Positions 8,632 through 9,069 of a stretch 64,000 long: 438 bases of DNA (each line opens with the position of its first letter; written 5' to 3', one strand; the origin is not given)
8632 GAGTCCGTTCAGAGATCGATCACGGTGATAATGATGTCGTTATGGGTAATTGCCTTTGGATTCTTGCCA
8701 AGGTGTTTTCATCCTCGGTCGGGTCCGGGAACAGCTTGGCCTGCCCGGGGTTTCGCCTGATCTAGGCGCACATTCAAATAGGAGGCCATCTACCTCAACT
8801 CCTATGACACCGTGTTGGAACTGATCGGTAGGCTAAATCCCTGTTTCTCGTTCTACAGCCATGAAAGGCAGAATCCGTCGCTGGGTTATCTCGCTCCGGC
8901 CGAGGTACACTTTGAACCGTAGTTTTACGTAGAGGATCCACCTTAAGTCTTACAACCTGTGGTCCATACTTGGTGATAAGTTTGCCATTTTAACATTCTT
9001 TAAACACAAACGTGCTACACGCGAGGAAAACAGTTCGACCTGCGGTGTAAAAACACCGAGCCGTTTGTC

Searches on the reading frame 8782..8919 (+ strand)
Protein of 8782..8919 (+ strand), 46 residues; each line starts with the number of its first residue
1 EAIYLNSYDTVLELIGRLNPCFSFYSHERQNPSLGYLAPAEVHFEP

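Call 11: search_protein_families(library=pfam, max_evalue=10, proteins=[window:8782-8919:+])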
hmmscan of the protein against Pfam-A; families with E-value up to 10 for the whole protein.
seq(46 aa): 0 families

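Call 15: search_dna_similar(query=window:8782-8919:+, collection=plasmids, mode=protein, max_evalue=10, max_rows=15)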
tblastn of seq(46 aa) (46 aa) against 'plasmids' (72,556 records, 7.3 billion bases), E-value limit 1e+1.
Records with a match: 880; places in all: 1691; records where one place covers at least 80% of the query: 862.
Best place of each record, by identity: 60-80% 1; <60% 879.
By first word of the organism name: Acinetobacter 274; Klebsiella 220; Bradyrhizobium 67; Escherichia 50; Pseudomonas 43; Pseudosulfitobacter 32; Providencia 23; Moraxella 18; Piscirickettsia 9; Streptomyces 9; and 82 more.
By predicted mobility (MOB-suite, as given by PLSDB): conjugative 383; non-mobilizable 280; mobilizable 217.
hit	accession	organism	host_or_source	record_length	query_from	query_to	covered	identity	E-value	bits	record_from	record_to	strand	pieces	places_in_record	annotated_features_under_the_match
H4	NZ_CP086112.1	Skermanella rosea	single cell,hydrocarbon-contaminated ...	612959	1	46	100%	45.7%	8e-5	44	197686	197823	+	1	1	none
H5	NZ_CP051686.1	Massilia forsythiae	cell culture,Flower of Forsythia koreana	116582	1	43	93%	46.5%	1e-3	40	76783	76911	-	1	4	none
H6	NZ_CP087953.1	Desulfosarcina sp. BuS5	-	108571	1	45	98%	44.4%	4e-5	45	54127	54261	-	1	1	IS3 family transposase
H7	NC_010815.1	Trichlorobacter lovleyi SZ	-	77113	1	45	98%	44.4%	7e-4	41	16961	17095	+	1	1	IS3-like element ISGlo6 family transposase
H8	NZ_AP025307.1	Aureibacter tunicatorum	-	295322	1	45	98%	44.4%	9e-3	38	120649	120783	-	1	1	IS3 family transposase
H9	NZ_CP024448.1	Moraxella osloensis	Homo sapiens,single cell,skin swab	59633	1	44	96%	43.2%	2e-3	40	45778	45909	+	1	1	none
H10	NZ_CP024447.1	Moraxella osloensis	Homo sapiens,single cell,skin swab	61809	1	44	96%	43.2%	2e-3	40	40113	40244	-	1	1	none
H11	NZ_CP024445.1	Moraxella osloensis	Homo sapiens,single cell,skin swab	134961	1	44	96%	43.2%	3e-3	39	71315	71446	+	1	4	IS3 family transposase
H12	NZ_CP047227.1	Moraxella osloensis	whole organism,activated sludge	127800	1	44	96%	43.2%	3e-3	39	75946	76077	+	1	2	IS3 family transposase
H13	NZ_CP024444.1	Moraxella osloensis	Homo sapiens,single cell,skin swab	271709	1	44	96%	43.2%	3e-3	39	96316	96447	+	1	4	IS3 family transposase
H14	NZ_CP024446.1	Moraxella osloensis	Homo sapiens,single cell,skin swab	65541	1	44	96%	43.2%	3e-3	39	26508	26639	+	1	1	IS3 family transposase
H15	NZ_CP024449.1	Moraxella osloensis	Homo sapiens,single cell,skin swab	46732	1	43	93%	44.2%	1e-3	40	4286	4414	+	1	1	none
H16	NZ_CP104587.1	Pseudomonas aeruginosa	Homo sapiens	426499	1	43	93%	44.2%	5e-3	39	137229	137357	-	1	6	none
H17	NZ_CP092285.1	Marinobacter sp. M3C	-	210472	1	43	93%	44.2%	4e-3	39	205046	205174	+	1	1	none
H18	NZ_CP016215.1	Pseudomonas aeruginosa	Homo sapiens,sputum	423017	1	43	93%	44.2%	4e-3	39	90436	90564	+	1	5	none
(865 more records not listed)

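Call 16: get_annotated_region(hit=H6, flank=2000)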
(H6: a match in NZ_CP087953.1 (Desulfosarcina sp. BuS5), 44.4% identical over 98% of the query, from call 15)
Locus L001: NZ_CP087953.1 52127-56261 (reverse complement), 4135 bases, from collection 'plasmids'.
description: Desulfosarcina sp. BuS5 plasmid unnamed1, complete sequence
organism: Desulfosarcina sp. BuS5 (NCBI taxid 933262)
taxonomy: Bacteria; Thermodesulfobacteriota; Desulfobacteria; Desulfobacterales; Desulfosarcinaceae; Desulfosarcina; Desulfosarcina sp. BuS5
host: -; source: -; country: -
typing (MOB-suite, as given by PLSDB): non-mobilizable
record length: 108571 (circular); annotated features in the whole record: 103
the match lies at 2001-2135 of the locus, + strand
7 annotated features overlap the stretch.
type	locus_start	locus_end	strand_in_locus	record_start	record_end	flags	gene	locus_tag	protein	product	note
CDS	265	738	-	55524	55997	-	-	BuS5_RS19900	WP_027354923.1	PEP-CTERM sorting domain-containing protein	-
CDS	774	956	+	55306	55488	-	-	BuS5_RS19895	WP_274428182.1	hypothetical protein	-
CDS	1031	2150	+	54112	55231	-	-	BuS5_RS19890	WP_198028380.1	IS3 family transposase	-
CDS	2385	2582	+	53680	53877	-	-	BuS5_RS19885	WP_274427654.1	hypothetical protein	-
CDS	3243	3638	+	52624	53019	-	-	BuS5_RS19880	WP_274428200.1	CPBP family intramembrane glutamic endopeptidase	GO:0071586 - CAAX-box protein processing [Evidence IEA]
CDS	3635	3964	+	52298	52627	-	-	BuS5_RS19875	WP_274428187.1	hypothetical protein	-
CDS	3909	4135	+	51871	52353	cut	-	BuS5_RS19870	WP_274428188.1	hypothetical protein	-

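Call 17: get_annotated_region(hit=H7, flank=2000)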
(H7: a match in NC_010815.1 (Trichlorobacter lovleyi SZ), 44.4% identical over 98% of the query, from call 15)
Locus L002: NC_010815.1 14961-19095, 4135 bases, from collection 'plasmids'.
description: Trichlorobacter lovleyi SZ plasmid pGLOV01, complete sequence
organism: Trichlorobacter lovleyi SZ (NCBI taxid 398767)
taxonomy: Bacteria; Thermodesulfobacteriota; Desulfuromonadia; Geobacterales; Geobacteraceae; Trichlorobacter; Trichlorobacter lovleyi; Trichlorobacter lovleyi SZ
host: -; source: -; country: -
typing (MOB-suite, as given by PLSDB): mobilizable; replicon rep_cluster_739; relaxase MOBP
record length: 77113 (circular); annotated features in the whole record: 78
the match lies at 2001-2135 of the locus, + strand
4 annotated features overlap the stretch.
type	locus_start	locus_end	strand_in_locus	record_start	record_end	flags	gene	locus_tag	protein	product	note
CDS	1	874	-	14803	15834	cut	-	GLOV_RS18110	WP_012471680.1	efflux RND transporter periplasmic adaptor subunit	-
CDS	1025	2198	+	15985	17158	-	-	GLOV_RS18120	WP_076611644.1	IS3-like element ISGlo6 family transposase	GO:0006313 - DNA transposition [Evidence IEA]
CDS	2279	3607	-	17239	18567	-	-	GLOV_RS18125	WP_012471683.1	IS5-like element ISGlo4 family transposase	GO:0006313 - DNA transposition [Evidence IEA]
CDS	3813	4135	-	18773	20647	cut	-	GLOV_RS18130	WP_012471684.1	TonB-dependent receptor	-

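Call 18: get_annotated_region(hit=H4, flank=2000)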
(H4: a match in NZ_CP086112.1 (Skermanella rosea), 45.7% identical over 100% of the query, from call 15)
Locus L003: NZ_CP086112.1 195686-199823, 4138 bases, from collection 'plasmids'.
description: Skermanella rosea strain KEMB 2255-458 plasmid pSR-1, complete sequence
organism: Skermanella rosea (NCBI taxid 1817965)
taxonomy: Bacteria; Pseudomonadota; Alphaproteobacteria; Rhodospirillales; Azospirillaceae; Skermanella; Skermanella rosea
host: -; source: single cell,hydrocarbon-contaminated desert sand; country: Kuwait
typing (MOB-suite, as given by PLSDB): mobilizable; relaxase MOBP
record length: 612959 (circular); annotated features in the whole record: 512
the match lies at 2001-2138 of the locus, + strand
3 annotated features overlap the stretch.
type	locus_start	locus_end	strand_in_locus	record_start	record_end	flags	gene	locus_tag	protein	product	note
CDS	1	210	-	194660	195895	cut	-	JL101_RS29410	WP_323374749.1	IS256 family transposase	-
CDS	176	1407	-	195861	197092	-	-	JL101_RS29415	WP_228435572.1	IS3 family transposase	-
CDS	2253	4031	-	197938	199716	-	-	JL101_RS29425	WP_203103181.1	carbohydrate-binding domain-containing protein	-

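Call 22: find_homologous_proteins(query=window:8782-8919:+, max_evalue=0.001)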
Query seq(46 aa): no candidate shares three 5-residue words with the query. No homologue found.

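Call 26: search_protein_representatives(protein=window:8782-8919:+)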
Query: 46 residues. Proteins with E-value up to 0.001 (for the whole library): 56; up to 1e-10: 2; up to 1e-30: 0. The best 56 are listed.
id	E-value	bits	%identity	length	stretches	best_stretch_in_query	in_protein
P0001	2.6e-14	67.3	42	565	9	10-33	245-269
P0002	1.3e-11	59.0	73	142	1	1-45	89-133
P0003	3.7e-09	51.4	42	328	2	1-43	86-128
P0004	2.0e-06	42.9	57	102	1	1-44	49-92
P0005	3.0e-06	42.4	47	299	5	9-28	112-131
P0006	5.6e-06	41.5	37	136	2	1-41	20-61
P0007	7.9e-06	41.1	57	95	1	1-44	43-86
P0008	1.2e-05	40.5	57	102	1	1-44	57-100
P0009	1.6e-05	40.1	57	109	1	1-44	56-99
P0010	1.9e-05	39.9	56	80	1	1-45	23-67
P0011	2.3e-05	39.6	49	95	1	1-45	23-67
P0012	3.5e-05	39.0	55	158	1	1-44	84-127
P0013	4.2e-05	38.8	55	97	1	1-44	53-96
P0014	4.2e-05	38.8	-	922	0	-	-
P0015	4.6e-05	38.7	52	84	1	1-44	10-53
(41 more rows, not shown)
